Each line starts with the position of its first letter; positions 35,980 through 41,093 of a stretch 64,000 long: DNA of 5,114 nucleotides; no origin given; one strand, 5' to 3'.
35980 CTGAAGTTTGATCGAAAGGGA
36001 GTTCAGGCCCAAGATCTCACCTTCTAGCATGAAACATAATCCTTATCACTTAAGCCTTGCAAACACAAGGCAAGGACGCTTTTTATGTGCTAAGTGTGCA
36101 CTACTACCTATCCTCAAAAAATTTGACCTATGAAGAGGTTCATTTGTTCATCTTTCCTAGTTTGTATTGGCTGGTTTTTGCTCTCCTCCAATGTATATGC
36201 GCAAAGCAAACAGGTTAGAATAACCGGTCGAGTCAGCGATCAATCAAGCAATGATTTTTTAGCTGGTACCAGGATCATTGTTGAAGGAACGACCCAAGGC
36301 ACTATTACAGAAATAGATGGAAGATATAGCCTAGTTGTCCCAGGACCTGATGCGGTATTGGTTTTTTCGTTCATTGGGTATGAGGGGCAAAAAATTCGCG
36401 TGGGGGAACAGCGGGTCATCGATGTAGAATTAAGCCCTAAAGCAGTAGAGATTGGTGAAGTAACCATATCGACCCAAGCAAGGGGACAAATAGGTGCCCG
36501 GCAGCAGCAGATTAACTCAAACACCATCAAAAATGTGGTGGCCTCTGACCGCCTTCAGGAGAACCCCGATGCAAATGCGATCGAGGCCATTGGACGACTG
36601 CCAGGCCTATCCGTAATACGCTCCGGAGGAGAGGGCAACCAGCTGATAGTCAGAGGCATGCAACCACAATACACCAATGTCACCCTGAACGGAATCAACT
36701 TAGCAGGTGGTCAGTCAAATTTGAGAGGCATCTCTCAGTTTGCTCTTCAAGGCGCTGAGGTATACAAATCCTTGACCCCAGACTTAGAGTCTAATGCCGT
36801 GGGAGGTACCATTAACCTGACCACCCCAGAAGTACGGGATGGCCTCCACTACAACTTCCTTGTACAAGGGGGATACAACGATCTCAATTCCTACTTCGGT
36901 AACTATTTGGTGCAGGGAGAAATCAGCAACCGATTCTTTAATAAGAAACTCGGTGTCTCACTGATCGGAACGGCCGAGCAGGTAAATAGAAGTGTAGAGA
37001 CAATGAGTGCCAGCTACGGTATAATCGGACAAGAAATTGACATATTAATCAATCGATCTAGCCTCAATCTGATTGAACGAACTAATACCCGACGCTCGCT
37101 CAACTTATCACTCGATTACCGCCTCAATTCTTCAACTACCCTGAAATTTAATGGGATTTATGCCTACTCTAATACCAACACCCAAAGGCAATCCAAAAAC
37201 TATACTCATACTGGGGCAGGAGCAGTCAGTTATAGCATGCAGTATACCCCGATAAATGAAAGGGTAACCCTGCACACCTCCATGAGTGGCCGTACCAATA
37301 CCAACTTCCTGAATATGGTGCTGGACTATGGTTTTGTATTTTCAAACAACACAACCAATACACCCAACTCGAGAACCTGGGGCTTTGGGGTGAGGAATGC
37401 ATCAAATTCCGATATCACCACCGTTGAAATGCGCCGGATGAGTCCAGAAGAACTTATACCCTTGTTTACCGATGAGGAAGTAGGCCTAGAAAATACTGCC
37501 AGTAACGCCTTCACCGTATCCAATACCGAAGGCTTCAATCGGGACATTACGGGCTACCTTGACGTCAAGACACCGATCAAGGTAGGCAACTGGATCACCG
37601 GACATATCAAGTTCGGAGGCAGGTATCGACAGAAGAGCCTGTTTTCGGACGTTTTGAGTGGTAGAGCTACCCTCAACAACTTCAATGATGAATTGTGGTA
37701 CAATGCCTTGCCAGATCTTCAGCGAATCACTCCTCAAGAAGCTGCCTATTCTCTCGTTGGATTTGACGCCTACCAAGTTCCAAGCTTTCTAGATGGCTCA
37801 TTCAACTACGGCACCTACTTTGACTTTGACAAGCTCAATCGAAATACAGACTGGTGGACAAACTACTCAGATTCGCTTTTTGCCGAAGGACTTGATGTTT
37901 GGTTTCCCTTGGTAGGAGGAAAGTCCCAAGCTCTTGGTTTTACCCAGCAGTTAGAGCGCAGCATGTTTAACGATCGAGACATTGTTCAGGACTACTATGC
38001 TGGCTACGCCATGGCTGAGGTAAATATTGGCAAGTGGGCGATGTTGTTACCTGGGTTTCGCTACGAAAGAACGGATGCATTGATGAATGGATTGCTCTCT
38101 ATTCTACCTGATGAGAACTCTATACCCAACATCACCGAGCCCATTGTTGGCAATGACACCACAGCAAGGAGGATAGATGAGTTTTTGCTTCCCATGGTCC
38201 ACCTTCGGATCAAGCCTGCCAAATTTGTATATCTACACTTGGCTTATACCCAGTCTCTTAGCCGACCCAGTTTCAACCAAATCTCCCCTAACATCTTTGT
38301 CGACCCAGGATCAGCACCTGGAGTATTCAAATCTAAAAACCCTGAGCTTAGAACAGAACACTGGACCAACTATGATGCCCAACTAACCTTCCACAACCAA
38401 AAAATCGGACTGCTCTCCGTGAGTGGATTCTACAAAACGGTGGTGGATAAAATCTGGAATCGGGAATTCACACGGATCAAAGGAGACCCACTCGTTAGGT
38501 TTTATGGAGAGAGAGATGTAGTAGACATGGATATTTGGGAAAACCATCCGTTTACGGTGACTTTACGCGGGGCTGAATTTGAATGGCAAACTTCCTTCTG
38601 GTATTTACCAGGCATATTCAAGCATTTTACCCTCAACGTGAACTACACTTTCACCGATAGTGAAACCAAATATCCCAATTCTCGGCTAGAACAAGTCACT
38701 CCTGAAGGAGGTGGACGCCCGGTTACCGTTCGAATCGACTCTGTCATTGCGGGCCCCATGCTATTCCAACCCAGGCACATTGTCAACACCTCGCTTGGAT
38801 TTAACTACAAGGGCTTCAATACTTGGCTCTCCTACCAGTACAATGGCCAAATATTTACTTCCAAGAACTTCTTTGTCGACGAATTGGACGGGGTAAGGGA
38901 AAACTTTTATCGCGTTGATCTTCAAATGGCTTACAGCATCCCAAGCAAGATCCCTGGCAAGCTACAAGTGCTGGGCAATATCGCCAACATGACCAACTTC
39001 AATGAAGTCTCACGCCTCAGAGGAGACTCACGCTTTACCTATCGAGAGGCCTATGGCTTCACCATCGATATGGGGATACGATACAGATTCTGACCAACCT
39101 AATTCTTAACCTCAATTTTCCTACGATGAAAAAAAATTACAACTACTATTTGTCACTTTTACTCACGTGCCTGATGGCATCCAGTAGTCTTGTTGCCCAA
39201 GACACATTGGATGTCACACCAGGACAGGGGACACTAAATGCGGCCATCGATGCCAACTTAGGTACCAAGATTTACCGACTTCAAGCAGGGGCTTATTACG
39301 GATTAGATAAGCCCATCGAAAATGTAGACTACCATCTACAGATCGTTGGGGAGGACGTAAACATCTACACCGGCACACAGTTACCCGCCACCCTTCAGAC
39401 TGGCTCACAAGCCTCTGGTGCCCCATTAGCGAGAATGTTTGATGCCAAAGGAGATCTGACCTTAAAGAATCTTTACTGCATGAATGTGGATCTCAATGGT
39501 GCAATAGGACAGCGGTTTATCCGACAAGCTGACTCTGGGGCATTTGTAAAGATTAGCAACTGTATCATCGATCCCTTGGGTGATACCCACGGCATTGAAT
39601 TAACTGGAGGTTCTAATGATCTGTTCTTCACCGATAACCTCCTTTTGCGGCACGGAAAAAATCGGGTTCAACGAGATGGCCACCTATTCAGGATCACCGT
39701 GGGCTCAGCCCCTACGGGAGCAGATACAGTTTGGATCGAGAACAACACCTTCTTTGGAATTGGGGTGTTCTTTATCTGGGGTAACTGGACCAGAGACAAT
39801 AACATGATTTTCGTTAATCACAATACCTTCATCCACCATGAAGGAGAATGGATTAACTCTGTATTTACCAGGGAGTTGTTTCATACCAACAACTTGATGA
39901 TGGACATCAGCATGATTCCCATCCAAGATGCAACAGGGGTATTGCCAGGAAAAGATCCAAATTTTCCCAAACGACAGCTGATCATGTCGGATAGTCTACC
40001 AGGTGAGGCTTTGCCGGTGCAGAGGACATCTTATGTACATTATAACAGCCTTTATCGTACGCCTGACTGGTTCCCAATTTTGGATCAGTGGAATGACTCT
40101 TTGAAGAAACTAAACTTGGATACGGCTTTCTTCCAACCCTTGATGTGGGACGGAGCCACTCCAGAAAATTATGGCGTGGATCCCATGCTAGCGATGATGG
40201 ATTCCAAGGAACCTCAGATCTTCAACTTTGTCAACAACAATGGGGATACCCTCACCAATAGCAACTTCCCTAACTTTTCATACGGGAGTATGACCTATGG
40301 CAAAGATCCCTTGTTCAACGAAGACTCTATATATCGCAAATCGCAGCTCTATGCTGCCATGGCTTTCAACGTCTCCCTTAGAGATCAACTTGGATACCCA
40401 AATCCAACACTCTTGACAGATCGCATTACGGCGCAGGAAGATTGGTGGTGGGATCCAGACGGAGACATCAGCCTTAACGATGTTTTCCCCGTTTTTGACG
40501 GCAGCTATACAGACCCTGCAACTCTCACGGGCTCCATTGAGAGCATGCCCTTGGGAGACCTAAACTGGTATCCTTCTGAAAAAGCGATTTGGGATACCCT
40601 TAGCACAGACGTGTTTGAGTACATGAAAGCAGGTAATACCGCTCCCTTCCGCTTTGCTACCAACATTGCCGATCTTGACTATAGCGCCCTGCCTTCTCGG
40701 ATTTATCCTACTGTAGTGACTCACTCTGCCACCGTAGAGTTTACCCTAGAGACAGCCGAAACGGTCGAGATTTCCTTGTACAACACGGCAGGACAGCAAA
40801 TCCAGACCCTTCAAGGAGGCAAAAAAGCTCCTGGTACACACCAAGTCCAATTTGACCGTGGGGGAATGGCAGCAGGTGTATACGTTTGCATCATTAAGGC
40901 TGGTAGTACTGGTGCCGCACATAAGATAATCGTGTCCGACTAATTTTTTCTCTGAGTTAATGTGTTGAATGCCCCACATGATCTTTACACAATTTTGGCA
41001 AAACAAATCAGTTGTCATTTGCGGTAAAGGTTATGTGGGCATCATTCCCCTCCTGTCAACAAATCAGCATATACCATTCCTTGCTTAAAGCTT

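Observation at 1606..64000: A ~62-kb super-locus that looks built for a sulfated, rhamnose-rich polysaccharide, without an obvious canonical lyase set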

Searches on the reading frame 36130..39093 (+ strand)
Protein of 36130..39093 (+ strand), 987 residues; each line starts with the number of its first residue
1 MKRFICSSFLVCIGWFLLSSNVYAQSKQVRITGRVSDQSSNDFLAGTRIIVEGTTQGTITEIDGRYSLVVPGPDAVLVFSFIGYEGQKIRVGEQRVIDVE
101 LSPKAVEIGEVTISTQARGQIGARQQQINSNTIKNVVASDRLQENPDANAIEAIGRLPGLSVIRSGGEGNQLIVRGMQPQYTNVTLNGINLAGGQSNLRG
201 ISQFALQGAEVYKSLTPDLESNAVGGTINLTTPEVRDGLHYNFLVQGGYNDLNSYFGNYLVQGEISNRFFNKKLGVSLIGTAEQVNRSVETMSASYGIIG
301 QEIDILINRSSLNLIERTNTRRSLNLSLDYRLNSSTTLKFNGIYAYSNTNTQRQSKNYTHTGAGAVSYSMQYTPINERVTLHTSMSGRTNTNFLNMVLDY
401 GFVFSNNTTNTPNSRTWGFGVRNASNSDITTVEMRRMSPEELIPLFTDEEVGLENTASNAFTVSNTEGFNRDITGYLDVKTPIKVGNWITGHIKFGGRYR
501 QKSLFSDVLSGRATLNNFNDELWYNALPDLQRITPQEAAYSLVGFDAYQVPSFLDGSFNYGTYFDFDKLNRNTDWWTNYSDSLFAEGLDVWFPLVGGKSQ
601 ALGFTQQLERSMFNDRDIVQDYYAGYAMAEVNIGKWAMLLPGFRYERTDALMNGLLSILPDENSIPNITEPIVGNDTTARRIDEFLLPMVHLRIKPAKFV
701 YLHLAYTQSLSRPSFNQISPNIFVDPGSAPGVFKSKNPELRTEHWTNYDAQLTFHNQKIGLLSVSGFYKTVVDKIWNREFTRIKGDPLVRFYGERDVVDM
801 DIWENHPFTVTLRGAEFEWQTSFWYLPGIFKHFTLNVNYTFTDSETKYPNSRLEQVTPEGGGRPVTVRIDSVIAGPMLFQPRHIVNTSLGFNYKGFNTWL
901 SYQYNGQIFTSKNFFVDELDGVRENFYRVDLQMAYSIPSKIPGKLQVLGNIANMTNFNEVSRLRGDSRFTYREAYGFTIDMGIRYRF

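Call 6: search_protein_families(library=pfam, proteins=[window:36130-39093:+], max_evalue=0.001)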
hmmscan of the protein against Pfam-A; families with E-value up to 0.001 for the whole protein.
window:36130-39093:+ (987 aa): 3 families
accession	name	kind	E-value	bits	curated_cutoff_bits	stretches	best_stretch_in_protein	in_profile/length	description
PF13715.12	CarbopepD_reg_2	-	2.5e-15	56.7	32.2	1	31-113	1-88/88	CarboxypepD_reg-like domain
PF07715.20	Plug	-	5.3e-11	43.4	23.9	1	133-227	8-107/107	TonB-dependent Receptor Plug Domain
PF13620.12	CarboxypepD_reg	-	1.7e-07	31.9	32.3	1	31-101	2-81/82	Carboxypeptidase regulatory-like domain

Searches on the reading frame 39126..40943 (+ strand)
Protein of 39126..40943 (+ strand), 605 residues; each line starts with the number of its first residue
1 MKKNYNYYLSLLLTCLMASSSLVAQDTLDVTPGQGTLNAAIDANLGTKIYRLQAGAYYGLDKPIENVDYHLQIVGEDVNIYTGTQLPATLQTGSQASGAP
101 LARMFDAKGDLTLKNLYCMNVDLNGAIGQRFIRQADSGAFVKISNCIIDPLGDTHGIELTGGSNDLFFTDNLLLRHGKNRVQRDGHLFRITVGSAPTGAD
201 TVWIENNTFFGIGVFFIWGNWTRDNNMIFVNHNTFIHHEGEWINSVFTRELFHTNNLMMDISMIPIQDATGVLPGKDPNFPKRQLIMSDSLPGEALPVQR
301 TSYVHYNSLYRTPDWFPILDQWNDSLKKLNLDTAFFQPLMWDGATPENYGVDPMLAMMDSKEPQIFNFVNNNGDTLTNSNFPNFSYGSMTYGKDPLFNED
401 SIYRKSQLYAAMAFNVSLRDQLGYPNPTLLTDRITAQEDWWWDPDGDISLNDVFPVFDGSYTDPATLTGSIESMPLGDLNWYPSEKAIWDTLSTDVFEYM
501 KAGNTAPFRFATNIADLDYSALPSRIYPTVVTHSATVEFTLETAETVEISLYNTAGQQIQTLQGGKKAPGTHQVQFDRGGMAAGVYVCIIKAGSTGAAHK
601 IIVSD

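Call 6: search_protein_families(library=pfam, proteins=[window:39126-40943:+], max_evalue=0.001)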
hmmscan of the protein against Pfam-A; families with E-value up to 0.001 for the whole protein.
window:39126-40943:+ (605 aa): 2 families
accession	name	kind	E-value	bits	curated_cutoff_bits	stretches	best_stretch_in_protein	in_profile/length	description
PF18962.6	Por_Secre_tail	-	2.5e-06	28.1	27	1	526-603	1-75/75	Secretion system C-terminal sorting domain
PF13860.13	FlgD_ig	-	2.9e-05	24.4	27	1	533-587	10-70/79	FlgD Ig-like domain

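Call 14: search_solved_structures(query=window:39126-40943:+, max_evalue=0.1)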
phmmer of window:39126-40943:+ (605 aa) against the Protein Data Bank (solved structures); distinct sequences matched with E-value up to 0.1: 0.

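Call 39: find_homologous_proteins(query=window:39126-40943:+, max_evalue=0.00001)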
Query window:39126-40943:+ (605 aa): 361 proteins with E <= 0.00001 among 8000 candidates; the best 120 are listed.
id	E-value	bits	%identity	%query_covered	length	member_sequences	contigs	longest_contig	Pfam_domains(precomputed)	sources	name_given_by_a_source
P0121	0.0e+0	1414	100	100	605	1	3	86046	PF18962.8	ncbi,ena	-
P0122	0.0e+0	1137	81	98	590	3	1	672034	PF18962.8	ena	-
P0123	0.0e+0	1111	77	100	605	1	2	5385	PF18962.8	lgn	-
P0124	0.0e+0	1077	76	100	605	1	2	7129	PF18962.8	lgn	-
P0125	0.0e+0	1042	77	95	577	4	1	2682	PF18962.8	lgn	-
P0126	3.3e-199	682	52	97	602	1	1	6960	PF18962.8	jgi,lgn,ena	-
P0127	2.3e-190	653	50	97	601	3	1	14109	PF18962.8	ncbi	-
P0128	3.7e-185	635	49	97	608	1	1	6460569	PF18962.8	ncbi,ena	-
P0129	4.6e-183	629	51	93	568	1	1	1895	PF18962.8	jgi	jgi:hypothetical protein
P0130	2.6e-164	567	45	100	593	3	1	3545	PF18962.8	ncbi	-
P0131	5.3e-164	566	46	100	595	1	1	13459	PF18962.8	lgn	-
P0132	5.3e-162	559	46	100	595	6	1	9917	PF18962.8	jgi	jgi:hypothetical protein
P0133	1.5e-159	551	46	98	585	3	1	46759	PF18962.8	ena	-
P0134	2.5e-156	540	45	100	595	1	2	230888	PF18962.8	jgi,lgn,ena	jgi:hypothetical protein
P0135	2.8e-154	533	43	100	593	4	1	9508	PF18962.8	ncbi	-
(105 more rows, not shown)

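Call 40: find_encoding_contigs(protein=P0121, flank=10000, max_places=4)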
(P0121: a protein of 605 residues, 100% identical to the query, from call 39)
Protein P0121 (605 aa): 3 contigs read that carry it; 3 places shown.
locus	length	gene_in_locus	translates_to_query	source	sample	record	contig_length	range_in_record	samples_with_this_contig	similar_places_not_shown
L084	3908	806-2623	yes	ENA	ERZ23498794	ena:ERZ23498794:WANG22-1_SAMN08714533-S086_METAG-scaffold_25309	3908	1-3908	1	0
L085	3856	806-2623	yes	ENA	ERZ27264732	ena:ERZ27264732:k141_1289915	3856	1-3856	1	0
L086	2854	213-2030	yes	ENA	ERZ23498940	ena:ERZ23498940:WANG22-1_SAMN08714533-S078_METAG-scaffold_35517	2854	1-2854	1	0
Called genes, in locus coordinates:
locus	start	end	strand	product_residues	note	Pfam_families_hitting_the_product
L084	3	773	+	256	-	?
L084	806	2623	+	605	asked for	PF18962:Por_Secre_tail (weak)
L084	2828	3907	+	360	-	?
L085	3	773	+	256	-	?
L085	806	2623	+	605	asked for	PF18962:Por_Secre_tail (weak)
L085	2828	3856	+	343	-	?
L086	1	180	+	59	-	?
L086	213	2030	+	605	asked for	PF18962:Por_Secre_tail (weak)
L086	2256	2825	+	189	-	PF15892:BNR_4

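Call 41: find_encoding_contigs(protein=P0122, flank=10000, max_places=2)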
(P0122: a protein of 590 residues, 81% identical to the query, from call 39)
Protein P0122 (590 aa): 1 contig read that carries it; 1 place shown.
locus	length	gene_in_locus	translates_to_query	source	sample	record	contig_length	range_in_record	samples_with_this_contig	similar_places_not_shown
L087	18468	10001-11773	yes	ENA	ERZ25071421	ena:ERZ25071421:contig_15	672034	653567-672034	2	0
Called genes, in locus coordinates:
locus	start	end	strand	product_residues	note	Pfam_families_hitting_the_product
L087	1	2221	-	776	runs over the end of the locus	PF00933:Glyco_hydro_3, PF01915:Glyco_hydro_3_C, PF14310:Fn3-like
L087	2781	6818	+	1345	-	PF00165:HTH_AraC (faint), PF07494:Reg_prop (faint), PF07495:Y_Y_Y, PF00512:HisKA, PF02518:HATPase_c, PF00072:Response_reg, PF12833:HTH_18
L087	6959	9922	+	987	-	PF13715:CarbopepD_reg_2, PF07715:Plug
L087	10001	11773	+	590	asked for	PF18962:Por_Secre_tail (weak)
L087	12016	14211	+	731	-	PF15892:BNR_4, PF24517:CBM96, PF18962:Por_Secre_tail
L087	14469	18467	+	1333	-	?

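Call 57: predict_structure(alignment_id=A1)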
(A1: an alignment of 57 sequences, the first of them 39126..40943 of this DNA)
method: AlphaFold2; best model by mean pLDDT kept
length: 605 residues; sequences in the alignment: 57
mean_pLDDT: 88.2   pTM: 0.80
mean pLDDT of the five models: 88.2, 88.0, 87.9, 86.2, 85.7
residues with pLDDT >= 90: 365; 70-90: 191; 50-70: 38; < 50: 11
segments of 3 or more residues with pLDDT < 50: 431-436
pLDDT, mean of each block of 10 residues (from residue 1): 73 77 81 96 96 97 95 98 96 71 95 98 90 96 98 93 96 90 87 86 98 90 91 95 91 98 82 63 86 88 97 91 89 91 91 90 87 82 94 95 89 79 67 54 89 93 94 96 93 94 85 53 89 94 87 81 87 91 91 86 88
secondary structure, 60 per line:
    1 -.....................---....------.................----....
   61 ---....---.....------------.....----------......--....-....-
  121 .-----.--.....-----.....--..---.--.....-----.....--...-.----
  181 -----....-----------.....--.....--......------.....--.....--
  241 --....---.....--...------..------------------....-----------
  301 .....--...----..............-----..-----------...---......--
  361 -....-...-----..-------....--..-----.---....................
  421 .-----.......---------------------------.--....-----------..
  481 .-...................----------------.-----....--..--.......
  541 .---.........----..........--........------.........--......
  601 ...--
elements in order: H2-22 E26-29 H36-47 E48-52 E57-60 E64-67 E71-75 E88-92 E103-108 E111-114 E116-119 E130-134 E140-144 E155-159 E165-169 E172-174 E186-189 E201-205 E208-212 E215-220 E227-231 E234-238 E243-246 E250-254 E257-259 E286-289 E301-305 E308-310 H315-328 H353-358 H362-365 E367-369 E384-387 H401-421 H427-433 H464-467 H483-501 E524-527 E534-541 E545-553 E558-567 E570-577 E584-592 E595-603

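Call 60: fold_search(model_id=the predicted structure, library=pdb)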
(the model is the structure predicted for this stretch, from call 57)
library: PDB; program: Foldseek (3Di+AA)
matches with E <= 10: 1779; with E <= 0.001: 4
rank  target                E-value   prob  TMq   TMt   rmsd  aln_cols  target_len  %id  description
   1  5gkd_A                8.9e-05  1.00  0.27  0.23   7.9       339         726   14  Structure of PL6 family alginate lyase AlyGC (released 2017-02-08)
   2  7dmk_B                2.1e-04  1.00  0.31  0.26   4.1       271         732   13  PL6 alginate lyase BcAlyPL6 (released 2021-10-06)
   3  7o77                  2.9e-04  1.00  0.26  0.22   9.5       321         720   14  Structure of the PL6 family alginate lyase Patl3640 from Pseudoalteromonas atlantica T6c (released 2021-07-28)
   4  7o7t                  6.0e-04  1.00  0.27  0.23   6.9       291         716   17  Structure of the PL6 family alginate lyase Patl3640 from Pseudoalteromonas atlantica T6c in complex with 4-deoxy-L-eryth (released 2021-07-28)
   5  2p9r_A                1.5e-03  1.00  0.13  0.64   2.7        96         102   11  Human alpha2-macroglogulin is composed of multiple domains, as predicted by homology with complement component C3 (released 2007-08-21)
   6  2p9r_B                1.9e-03  1.00  0.13  0.67   2.7        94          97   12  Human alpha2-macroglogulin is composed of multiple domains, as predicted by homology with complement component C3 (released 2007-08-21)
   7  7dmk_C                2.3e-03  1.00  0.31  0.26   4.2       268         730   14  PL6 alginate lyase BcAlyPL6 (released 2021-10-06)
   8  7dmk_D                2.7e-03  1.00  0.31  0.26   4.1       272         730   13  PL6 alginate lyase BcAlyPL6 (released 2021-10-06)
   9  7o0b                  5.5e-03  1.00  0.12  0.56   3.6       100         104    9  TRIM3 Filamin domain (released 2022-04-13)
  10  7dmk_A                6.6e-03  1.00  0.33  0.27   5.5       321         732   14  PL6 alginate lyase BcAlyPL6 (released 2021-10-06)
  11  7xdi_E                7.7e-03  1.00  0.13  0.38   2.7        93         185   13  Tail structure of bacteriophage SSV19 (released 2022-08-10)
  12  8qb1_A                8.1e-03  1.00  0.11  0.64   3.6        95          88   17  C-terminal domain of mirolase from Tannerella forsythia (released 2024-02-28)
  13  7s63_A                8.9e-03  1.00  0.13  0.06   2.9        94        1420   17  Native-form oocyte/egg Alpha-2-Macroglobulin (A2Moo) tetramer (released 2022-01-05)
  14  2xwx_A                9.8e-03  1.00  0.12  0.19   2.9       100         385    8  Vibrio cholerae colonization factor GbpA crystal structure (released 2011-11-16)
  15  8cka_A                1.2e-02  1.00  0.12  0.14   6.9       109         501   12  Deinococcus radidurans HPI S-layer (released 2023-04-19)
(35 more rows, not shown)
